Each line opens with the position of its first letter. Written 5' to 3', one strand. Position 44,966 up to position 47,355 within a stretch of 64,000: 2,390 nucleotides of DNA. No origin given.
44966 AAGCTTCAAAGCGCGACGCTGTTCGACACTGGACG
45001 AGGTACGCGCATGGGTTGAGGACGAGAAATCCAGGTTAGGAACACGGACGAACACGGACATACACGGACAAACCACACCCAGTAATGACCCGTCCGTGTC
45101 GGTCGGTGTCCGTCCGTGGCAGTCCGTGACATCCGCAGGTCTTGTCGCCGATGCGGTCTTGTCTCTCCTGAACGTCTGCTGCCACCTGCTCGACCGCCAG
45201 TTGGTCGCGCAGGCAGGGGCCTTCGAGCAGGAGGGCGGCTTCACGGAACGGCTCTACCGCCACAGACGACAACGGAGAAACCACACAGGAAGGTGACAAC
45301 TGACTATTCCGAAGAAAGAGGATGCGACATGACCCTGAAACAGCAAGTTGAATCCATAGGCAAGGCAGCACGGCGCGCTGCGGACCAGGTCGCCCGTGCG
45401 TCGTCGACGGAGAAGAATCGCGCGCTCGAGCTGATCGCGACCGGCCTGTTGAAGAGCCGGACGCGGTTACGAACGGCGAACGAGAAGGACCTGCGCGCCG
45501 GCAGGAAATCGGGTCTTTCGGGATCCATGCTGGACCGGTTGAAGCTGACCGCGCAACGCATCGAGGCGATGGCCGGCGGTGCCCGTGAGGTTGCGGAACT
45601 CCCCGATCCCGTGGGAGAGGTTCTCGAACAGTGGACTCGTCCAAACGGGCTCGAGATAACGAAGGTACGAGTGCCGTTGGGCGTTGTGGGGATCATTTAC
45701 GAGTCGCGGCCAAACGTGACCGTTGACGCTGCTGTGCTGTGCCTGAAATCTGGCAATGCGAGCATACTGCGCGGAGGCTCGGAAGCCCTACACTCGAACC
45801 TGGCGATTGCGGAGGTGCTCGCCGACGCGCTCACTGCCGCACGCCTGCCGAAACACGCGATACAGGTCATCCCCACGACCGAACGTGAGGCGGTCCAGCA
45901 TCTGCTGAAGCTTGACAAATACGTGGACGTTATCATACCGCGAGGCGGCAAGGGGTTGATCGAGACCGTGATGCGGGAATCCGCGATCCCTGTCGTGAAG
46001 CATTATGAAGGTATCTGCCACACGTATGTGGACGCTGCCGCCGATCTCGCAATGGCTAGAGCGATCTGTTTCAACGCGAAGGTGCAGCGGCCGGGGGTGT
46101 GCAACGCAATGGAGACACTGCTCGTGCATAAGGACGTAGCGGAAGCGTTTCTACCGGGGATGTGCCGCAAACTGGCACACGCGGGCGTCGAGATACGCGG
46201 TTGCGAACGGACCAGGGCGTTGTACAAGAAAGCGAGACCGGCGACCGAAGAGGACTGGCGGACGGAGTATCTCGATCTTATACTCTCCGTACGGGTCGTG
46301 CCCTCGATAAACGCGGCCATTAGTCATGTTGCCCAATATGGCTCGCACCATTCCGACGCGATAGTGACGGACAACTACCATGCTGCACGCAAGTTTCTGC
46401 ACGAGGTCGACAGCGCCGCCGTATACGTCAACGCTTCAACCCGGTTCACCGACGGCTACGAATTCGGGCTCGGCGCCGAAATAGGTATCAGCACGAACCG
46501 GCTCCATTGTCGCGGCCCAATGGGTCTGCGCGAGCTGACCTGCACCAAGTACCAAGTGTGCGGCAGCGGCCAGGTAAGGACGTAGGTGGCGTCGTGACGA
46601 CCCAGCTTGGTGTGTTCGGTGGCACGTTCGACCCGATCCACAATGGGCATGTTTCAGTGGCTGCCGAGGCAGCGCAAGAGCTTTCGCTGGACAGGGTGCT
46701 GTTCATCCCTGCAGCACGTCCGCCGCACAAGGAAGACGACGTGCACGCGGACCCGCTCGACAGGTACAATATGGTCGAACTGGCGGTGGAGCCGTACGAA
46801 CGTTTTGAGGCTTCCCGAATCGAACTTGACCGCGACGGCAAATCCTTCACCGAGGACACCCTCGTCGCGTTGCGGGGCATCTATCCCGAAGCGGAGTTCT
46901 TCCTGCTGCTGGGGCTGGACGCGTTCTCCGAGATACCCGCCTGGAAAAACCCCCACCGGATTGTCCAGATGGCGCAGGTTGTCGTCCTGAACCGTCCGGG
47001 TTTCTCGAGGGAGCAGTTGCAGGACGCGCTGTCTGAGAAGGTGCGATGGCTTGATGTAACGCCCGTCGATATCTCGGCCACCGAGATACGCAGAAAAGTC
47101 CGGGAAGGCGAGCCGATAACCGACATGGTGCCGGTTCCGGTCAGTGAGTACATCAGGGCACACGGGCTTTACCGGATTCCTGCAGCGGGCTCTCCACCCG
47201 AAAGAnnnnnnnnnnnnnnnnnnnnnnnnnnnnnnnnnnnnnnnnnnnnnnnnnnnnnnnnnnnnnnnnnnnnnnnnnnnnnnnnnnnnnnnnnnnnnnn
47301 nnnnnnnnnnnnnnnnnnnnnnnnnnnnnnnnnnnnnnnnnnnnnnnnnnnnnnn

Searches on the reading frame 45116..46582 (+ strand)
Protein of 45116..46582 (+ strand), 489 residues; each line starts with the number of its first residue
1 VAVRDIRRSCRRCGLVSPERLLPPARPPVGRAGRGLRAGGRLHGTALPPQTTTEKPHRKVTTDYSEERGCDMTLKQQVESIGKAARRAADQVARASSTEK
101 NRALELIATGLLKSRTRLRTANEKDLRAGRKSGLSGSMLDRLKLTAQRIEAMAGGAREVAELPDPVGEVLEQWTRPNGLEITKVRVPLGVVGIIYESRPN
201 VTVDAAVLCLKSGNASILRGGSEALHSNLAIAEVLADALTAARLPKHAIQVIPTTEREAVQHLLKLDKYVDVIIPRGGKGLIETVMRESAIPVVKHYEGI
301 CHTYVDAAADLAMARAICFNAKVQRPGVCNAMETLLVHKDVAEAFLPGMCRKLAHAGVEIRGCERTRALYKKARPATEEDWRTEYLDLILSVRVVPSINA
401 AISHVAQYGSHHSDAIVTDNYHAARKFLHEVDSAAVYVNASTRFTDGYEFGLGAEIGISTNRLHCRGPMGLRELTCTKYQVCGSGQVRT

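Call 68: search_protein_families(library=pfam, proteins=[window:45116-46582:+], max_evalue=0.00001)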
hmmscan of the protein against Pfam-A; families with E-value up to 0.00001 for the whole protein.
window:45116-46582:+ (489 aa): 1 family
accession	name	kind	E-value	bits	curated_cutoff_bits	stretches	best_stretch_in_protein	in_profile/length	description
PF00171.27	Aldedh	-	1.1e-21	77.4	23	1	75-354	28-294/461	Aldehyde dehydrogenase family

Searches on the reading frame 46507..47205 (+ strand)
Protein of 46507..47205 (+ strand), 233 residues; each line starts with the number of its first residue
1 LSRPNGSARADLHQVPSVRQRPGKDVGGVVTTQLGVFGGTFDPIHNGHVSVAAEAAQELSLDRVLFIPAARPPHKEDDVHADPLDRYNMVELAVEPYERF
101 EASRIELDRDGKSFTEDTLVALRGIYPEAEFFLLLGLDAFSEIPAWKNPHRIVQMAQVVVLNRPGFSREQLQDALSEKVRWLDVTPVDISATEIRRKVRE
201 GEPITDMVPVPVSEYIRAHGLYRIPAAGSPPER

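Call 68: search_protein_families(library=pfam, proteins=[window:46507-47205:+], max_evalue=0.00001)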
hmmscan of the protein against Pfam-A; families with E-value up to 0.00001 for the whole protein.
window:46507-47205:+ (233 aa): 1 family
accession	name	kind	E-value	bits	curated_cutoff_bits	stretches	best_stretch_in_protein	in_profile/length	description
PF01467.32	CTP_transf_like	-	9.6e-23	81.3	21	1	36-197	1-133/133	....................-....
